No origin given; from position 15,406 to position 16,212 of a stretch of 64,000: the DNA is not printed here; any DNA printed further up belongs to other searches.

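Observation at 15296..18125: NYN (LabA-like RNase-fold) gene translationally coupled inside the rpsO-pnp operon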

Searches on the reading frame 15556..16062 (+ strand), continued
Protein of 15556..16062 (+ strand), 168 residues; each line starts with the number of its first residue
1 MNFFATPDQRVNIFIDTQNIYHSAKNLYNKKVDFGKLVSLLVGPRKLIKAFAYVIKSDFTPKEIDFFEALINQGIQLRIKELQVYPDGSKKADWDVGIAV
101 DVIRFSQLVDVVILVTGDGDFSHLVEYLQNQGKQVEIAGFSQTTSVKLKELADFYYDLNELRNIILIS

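Call 42: find_homologous_proteins(query=A2)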
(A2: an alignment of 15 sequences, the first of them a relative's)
Query A2 (15 sequences) (413 aa, profile of the alignment): 7314 proteins with E <= 0.001 among 8000 candidates; the best 120 are listed.
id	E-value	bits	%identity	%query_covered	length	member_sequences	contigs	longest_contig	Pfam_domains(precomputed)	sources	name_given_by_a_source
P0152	1.0e-108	382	63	41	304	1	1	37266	PF01936.25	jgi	jgi:uncharacterized LabA/DUF88 family protein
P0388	1.1e-104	368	66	39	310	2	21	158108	PF01936.25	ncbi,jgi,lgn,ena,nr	ncbi:NYN domain-containing protein [Candidatus Woesearchaeota archaeon]|jgi:uncharacterized LabA/DUF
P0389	2.4e-104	367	74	40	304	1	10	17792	PF01936.25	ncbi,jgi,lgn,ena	-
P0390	5.7e-104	366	72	40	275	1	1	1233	PF01936.25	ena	-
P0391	1.5e-103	365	81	42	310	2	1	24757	PF01936.25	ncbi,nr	ncbi:NYN domain-containing protein [Candidatus Woesearchaeota archaeon]|nr:NYN domain-containing pro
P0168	9.3e-103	362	58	54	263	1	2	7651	PF01936.25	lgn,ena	-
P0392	1.1e-102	362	61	51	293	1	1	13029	PF01936.25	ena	-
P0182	1.7e-102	361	49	80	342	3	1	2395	PF01936.25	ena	-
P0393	4.7e-102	360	74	40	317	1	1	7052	PF01936.25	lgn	-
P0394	2.0e-101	358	61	52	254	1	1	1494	PF01936.25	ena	-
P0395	2.6e-101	357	70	44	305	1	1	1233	PF01936.25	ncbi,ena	ncbi:MAG: NYN domain-containing protein [Nanoarchaeota archaeon]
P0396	2.9e-101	357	59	54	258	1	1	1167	PF01936.25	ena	-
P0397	4.5e-101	356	61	51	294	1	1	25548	PF01936.25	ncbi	-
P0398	5.7e-101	356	60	51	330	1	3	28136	PF01936.25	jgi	jgi:uncharacterized LabA/DUF88 family protein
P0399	7.2e-101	356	51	76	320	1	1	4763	PF01936.25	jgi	-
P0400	1.0e-100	355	63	39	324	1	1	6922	PF01936.25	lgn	-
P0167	1.9e-100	354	100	100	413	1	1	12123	PF01936.25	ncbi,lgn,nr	ncbi:MAG: NYN domain-containing protein [Nanoarchaeota archaeon]|nr:NYN domain-containing protein [N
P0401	3.1e-100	354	73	40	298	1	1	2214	PF01936.25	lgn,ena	-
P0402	3.4e-100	354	62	39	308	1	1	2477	PF01936.25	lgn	-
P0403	3.4e-100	354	64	39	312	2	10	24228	PF01936.25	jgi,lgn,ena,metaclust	metaclust:\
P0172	3.9e-100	353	60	39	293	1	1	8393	PF01936.25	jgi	-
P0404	1.2e-99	352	61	54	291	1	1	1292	PF01936.25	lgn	-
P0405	1.4e-99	352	79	40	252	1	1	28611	PF01936.25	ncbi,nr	ncbi:NYN domain-containing protein [Candidatus Woesearchaeota archaeon]|nr:NYN domain-containing pro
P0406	1.5e-99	351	60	54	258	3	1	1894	PF01936.25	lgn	-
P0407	4.0e-99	350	67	44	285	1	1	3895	PF01936.25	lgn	-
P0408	6.5e-99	349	55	57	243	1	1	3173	PF01936.25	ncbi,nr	ncbi:NYN domain-containing protein, partial [Candidatus Woesearchaeota archaeon]|nr:NYN domain-conta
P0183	1.1e-98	349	47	58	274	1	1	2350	PF01936.25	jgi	jgi:uncharacterized LabA/DUF88 family protein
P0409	1.5e-98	348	62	51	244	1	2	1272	PF01936.25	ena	-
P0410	1.7e-98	348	64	39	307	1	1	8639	PF01936.25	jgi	jgi:uncharacterized LabA/DUF88 family protein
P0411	2.1e-98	348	60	51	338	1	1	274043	PF01936.25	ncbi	ncbi:MAG: NYN domain-containing protein [Candidatus Woesearchaeota archaeon]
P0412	2.6e-98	347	63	52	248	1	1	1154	PF01936.25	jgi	-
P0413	3.0e-98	347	50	78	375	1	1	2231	PF01936.25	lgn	-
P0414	5.0e-98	346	64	54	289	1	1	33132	PF01936.25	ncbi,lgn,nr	ncbi:NYN domain-containing protein [Candidatus Woesearchaeota archaeon]|nr:NYN domain-containing pro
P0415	1.6e-97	345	64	39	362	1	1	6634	PF01936.25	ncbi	-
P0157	2.7e-97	344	64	40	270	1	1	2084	PF01936.25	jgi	-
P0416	3.1e-97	344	62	39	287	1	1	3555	PF01936.25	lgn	-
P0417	3.3e-97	344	68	51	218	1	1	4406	PF01936.25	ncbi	-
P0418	3.4e-97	344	62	41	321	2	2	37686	PF01936.25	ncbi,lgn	ncbi:MAG: NYN domain-containing protein [Candidatus Woesearchaeota archaeon]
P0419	4.3e-97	343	62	39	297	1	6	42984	PF01936.25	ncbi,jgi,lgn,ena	jgi:uncharacterized LabA/DUF88 family protein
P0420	4.4e-97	343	54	46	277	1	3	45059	PF01936.25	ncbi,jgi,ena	-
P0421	4.5e-97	343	50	52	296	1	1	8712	PF01936.25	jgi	jgi:uncharacterized LabA/DUF88 family protein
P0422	4.8e-97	343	64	46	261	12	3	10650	PF01936.25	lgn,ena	-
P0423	5.7e-97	343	66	39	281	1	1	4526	PF01936.25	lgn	-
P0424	6.0e-97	343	62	40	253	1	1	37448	PF01936.25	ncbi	ncbi:MAG: NYN domain-containing protein [Nanobdellota archaeon]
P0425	6.5e-97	343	52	77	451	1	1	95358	PF01936.25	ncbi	-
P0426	6.9e-97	343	64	51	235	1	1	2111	PF01936.25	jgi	jgi:uncharacterized LabA/DUF88 family protein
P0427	7.0e-97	343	52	77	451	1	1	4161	PF01936.25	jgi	-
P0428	7.6e-97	343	63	39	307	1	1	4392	PF01936.25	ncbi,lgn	-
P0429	1.2e-96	342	51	76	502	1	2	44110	PF01936.25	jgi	-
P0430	1.3e-96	342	62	41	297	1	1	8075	PF01936.25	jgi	-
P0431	1.3e-96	342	50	72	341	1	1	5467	PF01936.25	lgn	-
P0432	1.7e-96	341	47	82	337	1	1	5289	PF01936.25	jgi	-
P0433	1.7e-96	341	70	40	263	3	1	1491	PF01936.25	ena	-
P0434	2.1e-96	341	48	81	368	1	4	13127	PF01936.25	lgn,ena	-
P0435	2.9e-96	341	62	39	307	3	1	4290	PF01936.25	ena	-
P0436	3.2e-96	341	64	39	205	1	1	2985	PF01936.25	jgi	-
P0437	3.8e-96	340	62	39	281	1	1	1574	PF01936.25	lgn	-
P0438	4.5e-96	340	64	39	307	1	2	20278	PF01936.25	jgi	jgi:uncharacterized LabA/DUF88 family protein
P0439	5.1e-96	340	73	40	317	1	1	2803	PF01936.25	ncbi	ncbi:MAG: NYN domain-containing protein [Candidatus Woesearchaeota archaeon]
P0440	5.2e-96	340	44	100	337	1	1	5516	PF01936.25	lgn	-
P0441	5.8e-96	340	65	40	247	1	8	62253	PF01936.25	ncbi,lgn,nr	ncbi:MAG: hypothetical protein MAG795_00936 [Candidatus Woesearchaeota archaeon]|nr:hypothetical pro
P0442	7.5e-96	339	70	40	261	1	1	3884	PF01936.25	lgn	-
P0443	7.9e-96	339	69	43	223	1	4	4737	PF01936.25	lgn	-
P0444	8.3e-96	339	60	39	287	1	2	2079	PF01936.25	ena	-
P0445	8.9e-96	339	65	39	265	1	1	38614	PF01936.25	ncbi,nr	ncbi:NYN domain-containing protein [Candidatus Woesearchaeota archaeon]|nr:NYN domain-containing pro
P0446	9.4e-96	339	51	73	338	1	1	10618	PF01936.25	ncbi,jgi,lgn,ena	-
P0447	9.9e-96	339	48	76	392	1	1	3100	PF01936.25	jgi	jgi:uncharacterized LabA/DUF88 family protein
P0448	1.0e-95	339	47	58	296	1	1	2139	PF01936.25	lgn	-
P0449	1.1e-95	339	63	40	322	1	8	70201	PF01936.25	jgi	jgi:uncharacterized LabA/DUF88 family protein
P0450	1.1e-95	339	73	40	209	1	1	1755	PF01936.25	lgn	-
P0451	1.4e-95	338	56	44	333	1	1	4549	PF01936.25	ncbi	-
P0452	1.7e-95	338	77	40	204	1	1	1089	PF01936.25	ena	-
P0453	1.9e-95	338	62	39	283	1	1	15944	PF01936.25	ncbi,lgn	-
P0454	2.2e-95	338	59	54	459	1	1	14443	PF01936.25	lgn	-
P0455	2.5e-95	338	61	54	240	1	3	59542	PF01936.25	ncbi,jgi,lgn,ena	-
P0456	2.8e-95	337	63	40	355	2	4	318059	PF01936.25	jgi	-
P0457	3.3e-95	337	62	44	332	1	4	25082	PF01936.25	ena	-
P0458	3.5e-95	337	60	46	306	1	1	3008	PF01936.25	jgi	-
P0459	3.6e-95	337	73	40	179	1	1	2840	PF01936.25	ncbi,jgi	-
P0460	4.4e-95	337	68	40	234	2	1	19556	PF01936.25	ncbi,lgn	-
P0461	5.0e-95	337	66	41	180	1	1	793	PF01936.25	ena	-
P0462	5.2e-95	337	67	44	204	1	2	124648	PF01936.25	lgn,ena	-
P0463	6.0e-95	336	69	40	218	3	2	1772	PF01936.25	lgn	-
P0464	6.0e-95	336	68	39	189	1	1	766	PF01936.25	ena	-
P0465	6.7e-95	336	65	39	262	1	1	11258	PF01936.25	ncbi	-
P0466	7.4e-95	336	55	57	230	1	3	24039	PF01936.25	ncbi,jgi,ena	-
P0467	8.3e-95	336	60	40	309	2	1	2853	PF01936.25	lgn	-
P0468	8.6e-95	336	71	43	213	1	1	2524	PF01936.25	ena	-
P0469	1.3e-94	335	61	40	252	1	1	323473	PF01936.25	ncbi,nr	ncbi:NYN domain-containing protein [Candidatus Woesearchaeota archaeon]|nr:NYN domain-containing pro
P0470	1.5e-94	335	62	39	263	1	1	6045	PF01936.25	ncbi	-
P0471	1.7e-94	335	45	100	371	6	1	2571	PF01936.25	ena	-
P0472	1.7e-94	335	57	51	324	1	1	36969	PF01936.25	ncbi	-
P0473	1.8e-94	335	56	51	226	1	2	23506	PF01936.25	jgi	jgi:uncharacterized LabA/DUF88 family protein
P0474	1.9e-94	335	65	40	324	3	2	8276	PF01936.25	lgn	-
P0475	2.5e-94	334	50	73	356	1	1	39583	PF01936.25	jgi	jgi:uncharacterized LabA/DUF88 family protein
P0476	2.6e-94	334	60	43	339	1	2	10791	PF01936.25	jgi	jgi:uncharacterized LabA/DUF88 family protein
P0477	2.7e-94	334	49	75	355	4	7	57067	PF07382.17,PF01936.25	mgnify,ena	mgnify:CR=1 FL=1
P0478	2.8e-94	334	65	40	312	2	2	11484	PF01936.25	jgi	jgi:uncharacterized LabA/DUF88 family protein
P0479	3.2e-94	334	59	46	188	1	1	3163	PF01936.25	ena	-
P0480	3.3e-94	334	63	40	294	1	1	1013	PF01936.25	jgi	jgi:uncharacterized LabA/DUF88 family protein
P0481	3.5e-94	334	69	39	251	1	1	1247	PF01936.25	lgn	-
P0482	3.6e-94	334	59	39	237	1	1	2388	PF01936.25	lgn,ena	-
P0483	3.8e-94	334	64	51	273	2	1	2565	PF01936.25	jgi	jgi:uncharacterized LabA/DUF88 family protein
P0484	4.6e-94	333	70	40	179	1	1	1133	PF01936.25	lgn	-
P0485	4.9e-94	333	64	44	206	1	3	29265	PF01936.25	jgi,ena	-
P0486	6.0e-94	333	58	50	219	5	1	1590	PF01936.25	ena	-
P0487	7.6e-94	333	65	39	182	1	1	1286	PF01936.25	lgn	-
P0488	7.8e-94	333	60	39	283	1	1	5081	PF01936.25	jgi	jgi:uncharacterized LabA/DUF88 family protein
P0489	8.8e-94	333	69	39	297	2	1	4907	PF01936.25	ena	-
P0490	9.5e-94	332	71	39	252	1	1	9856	PF01936.25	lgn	-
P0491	1.0e-93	332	63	40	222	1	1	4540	PF01936.25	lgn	-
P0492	1.1e-93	332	70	44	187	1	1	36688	PF01936.25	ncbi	ncbi:MAG: NYN domain-containing protein [Candidatus Woesearchaeota archaeon]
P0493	1.3e-93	332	67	39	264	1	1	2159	PF01936.25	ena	-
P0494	1.3e-93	332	67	39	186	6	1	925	PF01936.25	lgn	-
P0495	1.3e-93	332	52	50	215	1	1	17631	PF01936.25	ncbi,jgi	-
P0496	1.4e-93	332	42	100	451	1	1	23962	PF01936.25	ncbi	ncbi:MAG: NYN domain-containing protein [archaeon]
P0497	1.5e-93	332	61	39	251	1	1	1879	PF01936.25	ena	-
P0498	1.6e-93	332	73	41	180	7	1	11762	PF01936.25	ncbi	-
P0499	1.7e-93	332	66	39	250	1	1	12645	PF01936.25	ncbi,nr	ncbi:NYN domain-containing protein [Candidatus Woesearchaeota archaeon]|nr:NYN domain-containing pro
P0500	2.2e-93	331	58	46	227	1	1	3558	PF01936.25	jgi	jgi:uncharacterized LabA/DUF88 family protein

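Call 44: find_encoding_contigs(protein=P0469, flank=4000, max_places=1)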
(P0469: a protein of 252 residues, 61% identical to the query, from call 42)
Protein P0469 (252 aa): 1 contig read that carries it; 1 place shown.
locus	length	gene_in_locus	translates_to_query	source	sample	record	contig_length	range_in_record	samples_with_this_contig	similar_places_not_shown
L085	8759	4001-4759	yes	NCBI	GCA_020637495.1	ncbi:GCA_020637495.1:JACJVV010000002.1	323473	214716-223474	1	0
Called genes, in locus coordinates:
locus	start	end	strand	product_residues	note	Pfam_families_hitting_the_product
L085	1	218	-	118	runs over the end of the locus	PF05618:RimB-like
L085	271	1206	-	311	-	PF00924:MS_channel_2nd, PF21082:MS_channel_3rd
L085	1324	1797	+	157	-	PF09835:DUF2062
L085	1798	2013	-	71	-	-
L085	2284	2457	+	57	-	-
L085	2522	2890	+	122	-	-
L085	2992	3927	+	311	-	PF00890:FAD_binding_2 (faint), PF01134:GIDA (faint), PF01266:DAO (faint), PF07992:Pyr_redox_2, PF13738:Pyr_redox_3, PF00070:Pyr_redox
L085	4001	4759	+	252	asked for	PF01936:NYN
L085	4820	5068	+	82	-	-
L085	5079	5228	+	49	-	-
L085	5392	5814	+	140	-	PF04472:SepF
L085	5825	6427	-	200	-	PF14519:Macro_2 (faint), PF01661:Macro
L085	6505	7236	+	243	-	PF01261:AP_endonuc_2 (weak)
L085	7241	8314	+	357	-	PF05958:tRNA_U5-meth_tr, PF02475:TRM5-TYW2_MTfase (weak), PF03602:Cons_hypoth95 (weak)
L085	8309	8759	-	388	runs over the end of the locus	PF00438:S-AdoMet_synt_N, PF02772:S-AdoMet_synt_M, PF02773:S-AdoMet_synt_C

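Call 45: find_encoding_contigs(protein=P0411, flank=4000, max_places=1)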
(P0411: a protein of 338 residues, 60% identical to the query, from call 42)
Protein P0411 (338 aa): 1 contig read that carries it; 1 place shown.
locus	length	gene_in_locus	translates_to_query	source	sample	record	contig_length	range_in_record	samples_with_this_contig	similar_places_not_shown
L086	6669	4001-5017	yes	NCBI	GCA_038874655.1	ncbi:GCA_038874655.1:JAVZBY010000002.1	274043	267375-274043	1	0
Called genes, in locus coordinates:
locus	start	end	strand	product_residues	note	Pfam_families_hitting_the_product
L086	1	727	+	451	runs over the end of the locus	PF09992:NAGPA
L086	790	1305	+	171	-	-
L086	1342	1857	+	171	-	-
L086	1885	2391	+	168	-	-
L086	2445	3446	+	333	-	PF01380:SIS, PF10432:bact-PGI_C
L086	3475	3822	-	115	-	-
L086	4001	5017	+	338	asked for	PF01936:NYN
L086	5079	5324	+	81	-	PF13459:Fer4_15, PF13370:Fer4_13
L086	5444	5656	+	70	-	-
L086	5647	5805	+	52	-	-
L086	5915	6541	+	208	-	PF00730:HhH-GPD, PF00633:HHH (weak)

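Call 51: find_encoding_contigs(protein=window:15556-16062:+, flank=10000, max_places=2)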
Protein window:15556-16062:+ (168 aa): 2 contigs read that carry it; 2 places shown.
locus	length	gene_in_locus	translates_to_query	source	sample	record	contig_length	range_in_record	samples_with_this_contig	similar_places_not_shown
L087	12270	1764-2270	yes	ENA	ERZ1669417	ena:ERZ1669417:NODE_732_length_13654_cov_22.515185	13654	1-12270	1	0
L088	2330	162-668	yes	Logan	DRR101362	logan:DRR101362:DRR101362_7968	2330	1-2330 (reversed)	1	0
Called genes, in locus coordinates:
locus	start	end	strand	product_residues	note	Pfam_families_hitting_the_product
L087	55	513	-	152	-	-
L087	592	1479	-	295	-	PF02899:Phage_int_SAM_1, PF13102:Phage_int_SAM_5 (weak), PF13495:Phage_int_SAM_4 (faint), PF00589:Phage_integrase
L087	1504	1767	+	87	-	PF00312:Ribosomal_S15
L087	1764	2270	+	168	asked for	PF01936:NYN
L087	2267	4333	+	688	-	PF01138:RNase_PH, PF00013:KH_1, PF00575:S1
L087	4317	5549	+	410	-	-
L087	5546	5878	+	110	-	PF01258:zf-dskA_traR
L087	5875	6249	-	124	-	-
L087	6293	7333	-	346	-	PF00814:TsaD, PF22521:HypF_C_2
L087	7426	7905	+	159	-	PF05198:IF3_N, PF00707:IF3_C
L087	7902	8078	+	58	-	PF01632:Ribosomal_L35p (weak)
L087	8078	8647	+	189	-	PF18306:LDcluster4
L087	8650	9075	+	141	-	PF02308:MgtC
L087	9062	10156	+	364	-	-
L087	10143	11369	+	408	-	PF07963:N_methyl (weak), PF13385:Laminin_G_3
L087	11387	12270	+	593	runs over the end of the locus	PF00009:GTP_EFTU, PF03144:GTP_EFTU_D2 (weak), PF16658:RF3_C (weak), PF00679:EFG_C, PF06421:LepA_C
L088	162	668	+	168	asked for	PF01936:NYN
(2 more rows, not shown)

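Call 75: find_related_loci(query=A4, collection=metagenome_contigs, flank=4000)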
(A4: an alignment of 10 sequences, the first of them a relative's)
Query A4 (683 aa) in metagenome_contigs; peptide patterns used: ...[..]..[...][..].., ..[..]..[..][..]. (x = any residue, [..] = any of these).
600 stretches matched a pattern (row limit reached: there are more); 586 encode a relative of the query (tblastn E <= 1e-3); the best 80 are kept; 80 distinct loci.
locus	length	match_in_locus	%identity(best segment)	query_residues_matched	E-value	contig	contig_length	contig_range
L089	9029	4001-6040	62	1-682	0e+0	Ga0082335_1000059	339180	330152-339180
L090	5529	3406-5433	62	2-679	0e+0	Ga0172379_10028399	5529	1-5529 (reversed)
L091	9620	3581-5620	60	1-682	0e+0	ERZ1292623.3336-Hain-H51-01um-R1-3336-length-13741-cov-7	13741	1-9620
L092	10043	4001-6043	59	1-681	0e+0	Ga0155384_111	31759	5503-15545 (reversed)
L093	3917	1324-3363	58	1-681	0e+0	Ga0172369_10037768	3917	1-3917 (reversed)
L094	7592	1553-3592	61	1-681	0e+0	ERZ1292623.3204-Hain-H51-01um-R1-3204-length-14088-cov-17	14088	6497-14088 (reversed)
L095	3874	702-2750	58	1-679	0e+0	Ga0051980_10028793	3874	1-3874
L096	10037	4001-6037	57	3-681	0e+0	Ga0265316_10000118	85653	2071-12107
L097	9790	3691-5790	54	1-683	0e+0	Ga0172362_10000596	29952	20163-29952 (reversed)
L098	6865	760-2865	54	4-681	0e+0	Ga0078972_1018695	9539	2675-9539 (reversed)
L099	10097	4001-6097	54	1-683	0e+0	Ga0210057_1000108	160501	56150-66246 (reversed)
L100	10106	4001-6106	54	4-681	0e+0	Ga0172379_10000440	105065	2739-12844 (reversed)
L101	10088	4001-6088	52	1-681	0e+0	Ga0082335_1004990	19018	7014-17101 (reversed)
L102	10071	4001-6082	54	1-680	0e+0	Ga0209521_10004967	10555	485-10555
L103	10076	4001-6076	53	1-679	0e+0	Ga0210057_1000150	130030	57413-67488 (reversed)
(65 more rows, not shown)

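Call 81: search_protein_families(library=padloc, proteins=[window:15556-16062:+], max_evalue=0.01)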
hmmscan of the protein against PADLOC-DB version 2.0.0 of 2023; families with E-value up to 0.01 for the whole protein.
window:15556-16062:+ (168 aa): 3 families
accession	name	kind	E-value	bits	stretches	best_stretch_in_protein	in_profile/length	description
PDLC01154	NYN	-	9.9e-14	49.4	1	12-161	149-298/310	"LabA-like protein, NYN family nuclease"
PDLC04163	HEC-09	-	2.6e-05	21.9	1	10-159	3-175/203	-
PDLC01068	CARF_PIN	-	3.8e-05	21.1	1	82-158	252-324/373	CARF+PIN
